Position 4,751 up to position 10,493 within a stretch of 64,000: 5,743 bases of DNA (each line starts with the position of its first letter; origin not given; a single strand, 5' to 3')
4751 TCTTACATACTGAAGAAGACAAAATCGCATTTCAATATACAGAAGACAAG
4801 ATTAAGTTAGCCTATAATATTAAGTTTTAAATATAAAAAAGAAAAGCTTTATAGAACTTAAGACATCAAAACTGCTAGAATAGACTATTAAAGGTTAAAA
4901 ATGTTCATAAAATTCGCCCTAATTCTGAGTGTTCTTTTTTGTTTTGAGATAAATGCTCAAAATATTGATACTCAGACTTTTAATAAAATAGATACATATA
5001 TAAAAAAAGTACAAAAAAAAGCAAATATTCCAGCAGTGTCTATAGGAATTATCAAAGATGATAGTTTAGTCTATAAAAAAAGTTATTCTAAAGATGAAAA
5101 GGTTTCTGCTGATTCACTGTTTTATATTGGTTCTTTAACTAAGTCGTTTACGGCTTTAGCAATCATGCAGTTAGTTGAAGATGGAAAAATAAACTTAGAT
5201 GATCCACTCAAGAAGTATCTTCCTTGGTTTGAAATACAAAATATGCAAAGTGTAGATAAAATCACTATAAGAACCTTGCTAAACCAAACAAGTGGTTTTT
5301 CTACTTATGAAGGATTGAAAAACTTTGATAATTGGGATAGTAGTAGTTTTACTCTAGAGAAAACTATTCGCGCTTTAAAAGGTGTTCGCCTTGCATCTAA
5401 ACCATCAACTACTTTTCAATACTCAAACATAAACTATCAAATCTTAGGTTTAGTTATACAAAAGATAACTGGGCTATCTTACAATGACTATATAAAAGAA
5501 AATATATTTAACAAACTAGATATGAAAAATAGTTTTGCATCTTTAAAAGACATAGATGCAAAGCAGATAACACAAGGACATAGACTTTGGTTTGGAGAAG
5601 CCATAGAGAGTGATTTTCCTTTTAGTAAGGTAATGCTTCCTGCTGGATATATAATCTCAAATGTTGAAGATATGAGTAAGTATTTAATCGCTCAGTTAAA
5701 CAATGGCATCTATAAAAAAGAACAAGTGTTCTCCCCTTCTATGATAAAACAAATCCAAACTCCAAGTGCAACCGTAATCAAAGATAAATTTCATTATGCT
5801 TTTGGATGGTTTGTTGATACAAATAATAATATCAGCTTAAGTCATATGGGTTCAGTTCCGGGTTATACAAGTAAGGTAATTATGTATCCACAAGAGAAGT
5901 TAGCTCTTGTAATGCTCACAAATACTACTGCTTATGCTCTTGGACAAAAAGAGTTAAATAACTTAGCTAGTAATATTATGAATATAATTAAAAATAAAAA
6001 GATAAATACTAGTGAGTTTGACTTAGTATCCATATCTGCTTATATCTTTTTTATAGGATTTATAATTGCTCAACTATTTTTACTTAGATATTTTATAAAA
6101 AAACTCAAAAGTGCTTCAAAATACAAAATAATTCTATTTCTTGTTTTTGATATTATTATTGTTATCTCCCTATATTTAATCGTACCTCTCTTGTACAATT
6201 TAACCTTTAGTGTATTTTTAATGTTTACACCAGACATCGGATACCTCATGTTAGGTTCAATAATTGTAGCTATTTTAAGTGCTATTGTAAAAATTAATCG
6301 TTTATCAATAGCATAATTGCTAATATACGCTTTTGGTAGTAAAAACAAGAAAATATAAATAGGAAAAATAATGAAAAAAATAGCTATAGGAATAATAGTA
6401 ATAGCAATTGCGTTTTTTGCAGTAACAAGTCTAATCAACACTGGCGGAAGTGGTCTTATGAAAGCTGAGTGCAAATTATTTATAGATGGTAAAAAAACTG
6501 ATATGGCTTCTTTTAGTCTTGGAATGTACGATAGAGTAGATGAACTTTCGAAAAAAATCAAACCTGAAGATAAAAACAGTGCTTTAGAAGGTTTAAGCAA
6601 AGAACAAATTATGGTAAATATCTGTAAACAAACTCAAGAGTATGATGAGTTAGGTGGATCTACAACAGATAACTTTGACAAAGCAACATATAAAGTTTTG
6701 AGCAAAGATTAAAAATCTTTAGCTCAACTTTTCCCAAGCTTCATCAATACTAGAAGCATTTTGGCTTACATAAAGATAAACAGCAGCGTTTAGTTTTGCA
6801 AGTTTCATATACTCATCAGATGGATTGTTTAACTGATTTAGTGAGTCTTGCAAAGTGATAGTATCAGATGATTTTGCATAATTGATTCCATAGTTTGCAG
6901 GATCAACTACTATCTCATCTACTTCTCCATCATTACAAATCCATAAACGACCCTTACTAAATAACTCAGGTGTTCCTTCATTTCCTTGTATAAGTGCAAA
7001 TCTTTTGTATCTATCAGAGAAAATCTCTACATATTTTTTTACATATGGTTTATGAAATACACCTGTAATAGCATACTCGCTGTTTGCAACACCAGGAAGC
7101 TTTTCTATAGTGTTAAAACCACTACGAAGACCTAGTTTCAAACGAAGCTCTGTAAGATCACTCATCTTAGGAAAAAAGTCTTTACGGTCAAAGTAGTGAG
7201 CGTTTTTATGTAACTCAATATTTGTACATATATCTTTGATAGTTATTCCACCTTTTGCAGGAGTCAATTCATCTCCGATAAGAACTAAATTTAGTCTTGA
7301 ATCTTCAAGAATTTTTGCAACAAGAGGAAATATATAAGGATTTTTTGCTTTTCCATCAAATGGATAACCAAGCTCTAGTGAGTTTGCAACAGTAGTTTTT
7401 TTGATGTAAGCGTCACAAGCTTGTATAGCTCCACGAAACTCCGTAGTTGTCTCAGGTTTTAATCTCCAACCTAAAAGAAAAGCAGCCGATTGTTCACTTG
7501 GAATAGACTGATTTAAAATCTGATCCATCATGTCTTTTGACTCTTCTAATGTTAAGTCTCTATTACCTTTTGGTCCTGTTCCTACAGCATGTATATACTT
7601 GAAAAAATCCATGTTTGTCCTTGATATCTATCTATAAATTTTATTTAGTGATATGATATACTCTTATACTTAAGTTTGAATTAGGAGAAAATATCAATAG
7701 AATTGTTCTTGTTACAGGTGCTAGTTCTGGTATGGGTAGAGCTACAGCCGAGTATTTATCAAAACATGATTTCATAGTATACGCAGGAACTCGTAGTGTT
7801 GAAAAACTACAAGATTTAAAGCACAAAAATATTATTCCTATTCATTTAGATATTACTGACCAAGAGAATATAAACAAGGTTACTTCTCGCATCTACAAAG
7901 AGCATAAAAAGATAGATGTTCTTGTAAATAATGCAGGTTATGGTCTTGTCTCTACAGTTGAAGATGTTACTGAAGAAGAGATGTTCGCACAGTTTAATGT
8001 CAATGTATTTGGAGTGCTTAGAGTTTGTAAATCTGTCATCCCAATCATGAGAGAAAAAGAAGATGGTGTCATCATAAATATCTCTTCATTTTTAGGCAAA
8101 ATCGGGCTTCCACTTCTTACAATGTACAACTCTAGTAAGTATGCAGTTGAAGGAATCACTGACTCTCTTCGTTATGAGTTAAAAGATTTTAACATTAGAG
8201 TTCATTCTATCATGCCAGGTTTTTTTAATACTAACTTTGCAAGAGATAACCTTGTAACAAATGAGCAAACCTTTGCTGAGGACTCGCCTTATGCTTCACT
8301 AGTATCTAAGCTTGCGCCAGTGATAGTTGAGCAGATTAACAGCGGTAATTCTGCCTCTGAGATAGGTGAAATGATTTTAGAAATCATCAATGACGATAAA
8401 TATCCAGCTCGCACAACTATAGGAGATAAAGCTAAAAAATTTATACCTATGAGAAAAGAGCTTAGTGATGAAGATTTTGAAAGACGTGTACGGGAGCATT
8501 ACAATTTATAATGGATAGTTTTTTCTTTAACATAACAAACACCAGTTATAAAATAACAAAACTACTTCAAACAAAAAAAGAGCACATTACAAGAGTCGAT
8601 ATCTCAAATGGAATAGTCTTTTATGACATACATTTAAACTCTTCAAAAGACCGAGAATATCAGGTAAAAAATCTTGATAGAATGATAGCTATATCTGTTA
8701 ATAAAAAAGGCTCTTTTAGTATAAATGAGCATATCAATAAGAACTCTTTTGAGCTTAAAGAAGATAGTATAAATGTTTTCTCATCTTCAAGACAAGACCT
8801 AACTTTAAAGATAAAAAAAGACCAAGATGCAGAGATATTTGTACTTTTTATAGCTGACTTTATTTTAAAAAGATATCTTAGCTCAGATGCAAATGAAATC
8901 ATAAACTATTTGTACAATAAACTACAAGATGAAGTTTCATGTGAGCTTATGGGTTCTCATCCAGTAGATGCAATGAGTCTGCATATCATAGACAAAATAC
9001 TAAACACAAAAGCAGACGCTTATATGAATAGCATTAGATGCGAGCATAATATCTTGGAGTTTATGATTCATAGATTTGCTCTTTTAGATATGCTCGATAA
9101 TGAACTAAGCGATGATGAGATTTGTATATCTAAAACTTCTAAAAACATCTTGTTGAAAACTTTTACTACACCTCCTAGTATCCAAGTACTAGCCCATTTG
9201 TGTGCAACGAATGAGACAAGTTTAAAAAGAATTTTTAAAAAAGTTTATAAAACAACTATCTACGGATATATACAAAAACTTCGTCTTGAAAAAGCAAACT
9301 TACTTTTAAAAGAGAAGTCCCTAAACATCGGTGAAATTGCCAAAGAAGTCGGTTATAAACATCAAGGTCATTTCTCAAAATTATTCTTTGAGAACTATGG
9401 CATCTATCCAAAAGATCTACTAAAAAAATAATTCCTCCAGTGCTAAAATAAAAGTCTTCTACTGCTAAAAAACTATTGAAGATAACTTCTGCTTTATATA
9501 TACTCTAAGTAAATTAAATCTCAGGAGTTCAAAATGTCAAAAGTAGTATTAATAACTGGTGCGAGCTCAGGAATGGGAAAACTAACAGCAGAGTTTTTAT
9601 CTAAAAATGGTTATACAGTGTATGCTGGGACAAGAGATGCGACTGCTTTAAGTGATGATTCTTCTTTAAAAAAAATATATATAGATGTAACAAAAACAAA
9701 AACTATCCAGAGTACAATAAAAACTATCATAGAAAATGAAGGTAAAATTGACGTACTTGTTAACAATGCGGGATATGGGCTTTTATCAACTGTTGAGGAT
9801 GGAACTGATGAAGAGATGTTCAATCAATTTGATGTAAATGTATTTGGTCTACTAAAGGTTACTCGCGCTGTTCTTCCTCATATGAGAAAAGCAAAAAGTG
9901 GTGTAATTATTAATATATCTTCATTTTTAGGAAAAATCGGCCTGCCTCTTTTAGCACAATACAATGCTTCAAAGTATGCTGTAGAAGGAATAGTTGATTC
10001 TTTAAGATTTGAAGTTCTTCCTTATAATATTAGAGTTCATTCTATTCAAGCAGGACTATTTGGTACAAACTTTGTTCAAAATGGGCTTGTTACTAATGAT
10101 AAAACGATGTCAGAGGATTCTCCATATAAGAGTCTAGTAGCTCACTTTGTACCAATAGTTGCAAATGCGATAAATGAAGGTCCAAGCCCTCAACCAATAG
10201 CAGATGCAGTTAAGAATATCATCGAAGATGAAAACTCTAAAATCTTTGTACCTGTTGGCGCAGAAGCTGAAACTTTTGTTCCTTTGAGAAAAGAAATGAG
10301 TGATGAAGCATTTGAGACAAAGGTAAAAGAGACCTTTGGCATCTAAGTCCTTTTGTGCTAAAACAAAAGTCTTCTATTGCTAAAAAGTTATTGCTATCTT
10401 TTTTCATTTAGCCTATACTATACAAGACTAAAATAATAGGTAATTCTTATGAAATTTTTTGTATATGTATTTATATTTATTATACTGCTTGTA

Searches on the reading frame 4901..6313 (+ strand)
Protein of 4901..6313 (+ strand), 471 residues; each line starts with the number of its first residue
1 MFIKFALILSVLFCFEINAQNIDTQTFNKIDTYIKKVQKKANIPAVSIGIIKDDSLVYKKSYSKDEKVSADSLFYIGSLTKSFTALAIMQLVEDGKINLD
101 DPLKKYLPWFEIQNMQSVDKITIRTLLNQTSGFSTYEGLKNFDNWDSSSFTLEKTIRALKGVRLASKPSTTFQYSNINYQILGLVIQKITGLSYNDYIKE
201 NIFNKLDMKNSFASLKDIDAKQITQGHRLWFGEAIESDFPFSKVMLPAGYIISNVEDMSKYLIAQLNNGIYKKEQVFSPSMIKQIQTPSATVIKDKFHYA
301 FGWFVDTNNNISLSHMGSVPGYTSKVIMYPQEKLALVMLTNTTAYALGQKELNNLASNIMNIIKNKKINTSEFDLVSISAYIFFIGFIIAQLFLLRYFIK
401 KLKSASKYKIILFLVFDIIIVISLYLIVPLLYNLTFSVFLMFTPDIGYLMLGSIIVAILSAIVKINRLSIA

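Call 54: search_protein_families(library=pfam, proteins=[window:4901-6313:+], max_evalue=0.0001)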
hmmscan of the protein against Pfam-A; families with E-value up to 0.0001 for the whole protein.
window:4901-6313:+ (471 aa): 1 family
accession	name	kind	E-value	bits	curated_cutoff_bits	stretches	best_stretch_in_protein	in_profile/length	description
PF00144.29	Beta-lactamase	-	3.9e-65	220.6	27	1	31-344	2-312/329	Beta-lactamase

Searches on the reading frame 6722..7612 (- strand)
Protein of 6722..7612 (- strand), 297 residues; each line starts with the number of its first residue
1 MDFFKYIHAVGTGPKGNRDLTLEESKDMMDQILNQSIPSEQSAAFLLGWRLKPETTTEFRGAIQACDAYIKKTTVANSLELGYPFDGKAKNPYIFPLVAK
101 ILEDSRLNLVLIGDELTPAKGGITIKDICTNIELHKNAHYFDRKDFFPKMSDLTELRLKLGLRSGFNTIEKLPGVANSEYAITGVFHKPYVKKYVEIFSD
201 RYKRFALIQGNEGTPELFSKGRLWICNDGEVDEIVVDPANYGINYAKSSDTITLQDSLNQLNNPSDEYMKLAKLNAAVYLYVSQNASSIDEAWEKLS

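Call 54: search_protein_families(library=pfam, proteins=[window:6722-7612:-], max_evalue=0.0001)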
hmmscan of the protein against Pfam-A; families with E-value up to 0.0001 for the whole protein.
window:6722-7612:- (297 aa): 2 families
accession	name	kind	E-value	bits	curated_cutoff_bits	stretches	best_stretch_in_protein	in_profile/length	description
PF02885.22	Glycos_trans_3N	-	3.1e-10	40.1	26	1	6-66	3-59/63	Glycosyl transferase family, helical bundle domain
PF00591.27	Glycos_transf_3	-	2.4e-09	37.7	27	1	146-296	84-243/253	Glycosyl transferase family, a/b domain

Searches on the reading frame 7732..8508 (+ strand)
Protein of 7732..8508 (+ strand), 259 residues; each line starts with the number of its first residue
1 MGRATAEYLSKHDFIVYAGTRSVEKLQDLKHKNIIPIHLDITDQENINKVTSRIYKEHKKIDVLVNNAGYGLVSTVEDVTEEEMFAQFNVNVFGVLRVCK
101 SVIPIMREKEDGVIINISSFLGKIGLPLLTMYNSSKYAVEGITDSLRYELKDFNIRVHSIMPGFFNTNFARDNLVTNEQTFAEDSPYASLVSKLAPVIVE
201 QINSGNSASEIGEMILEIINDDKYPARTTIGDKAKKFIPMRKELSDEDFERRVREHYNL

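Call 54: search_protein_families(library=pfam, proteins=[window:7732-8508:+], max_evalue=0.0001)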
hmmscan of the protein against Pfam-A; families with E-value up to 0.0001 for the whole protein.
window:7732-8508:+ (259 aa): 3 families
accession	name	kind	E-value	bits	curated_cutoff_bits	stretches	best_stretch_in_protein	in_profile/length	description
PF00106.31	adh_short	-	3.3e-43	147.9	26.6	1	1-172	12-189/195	short chain dehydrogenase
PF13561.12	adh_short_C2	-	1.2e-32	113.8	27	1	2-174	9-185/236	Enoyl-(Acyl carrier protein) reductase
PF08659.16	KR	-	5.1e-05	23.7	22.6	1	22-143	44-160/180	KR domain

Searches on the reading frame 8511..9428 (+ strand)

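Call 54: search_protein_families(library=pfam, proteins=[window:8511-9428:+], max_evalue=0.0001)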
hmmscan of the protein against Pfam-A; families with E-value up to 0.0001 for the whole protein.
window:8511-9428:+ (306 aa): 2 families
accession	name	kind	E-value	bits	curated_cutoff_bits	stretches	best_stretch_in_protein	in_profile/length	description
PF12833.13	HTH_18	-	3.6e-19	69.3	33.6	1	228-305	2-79/80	Helix-turn-helix domain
PF00165.29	HTH_AraC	-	6e-09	36.3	26.6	0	269-298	7-35/42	Bacterial regulatory helix-turn-helix proteins, AraC family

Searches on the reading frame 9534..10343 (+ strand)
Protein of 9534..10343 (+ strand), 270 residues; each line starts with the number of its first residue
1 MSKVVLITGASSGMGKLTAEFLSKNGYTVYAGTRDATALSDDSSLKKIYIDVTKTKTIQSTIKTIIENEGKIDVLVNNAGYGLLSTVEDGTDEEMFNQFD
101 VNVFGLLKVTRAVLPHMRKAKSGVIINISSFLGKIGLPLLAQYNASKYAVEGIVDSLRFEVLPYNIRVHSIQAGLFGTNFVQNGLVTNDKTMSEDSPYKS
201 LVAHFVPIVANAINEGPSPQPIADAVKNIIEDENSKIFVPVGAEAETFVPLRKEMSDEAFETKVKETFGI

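Call 54: search_protein_families(library=pfam, proteins=[window:9534-10343:+], max_evalue=0.0001)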
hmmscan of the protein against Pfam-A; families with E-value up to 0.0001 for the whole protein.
window:9534-10343:+ (270 aa): 4 families
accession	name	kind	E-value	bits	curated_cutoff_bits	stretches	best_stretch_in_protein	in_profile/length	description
PF00106.31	adh_short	-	2.1e-45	155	26.6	1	3-183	1-189/195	short chain dehydrogenase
PF13561.12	adh_short_C2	-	1.4e-31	110.3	27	1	9-183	1-183/236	Enoyl-(Acyl carrier protein) reductase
PF08659.16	KR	-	1.3e-08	35.4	22.6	1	5-163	3-169/180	KR domain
PF08643.16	DUF1776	-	6.1e-06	26.3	25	0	13-179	15-202/294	Fungal family of unknown function (DUF1776)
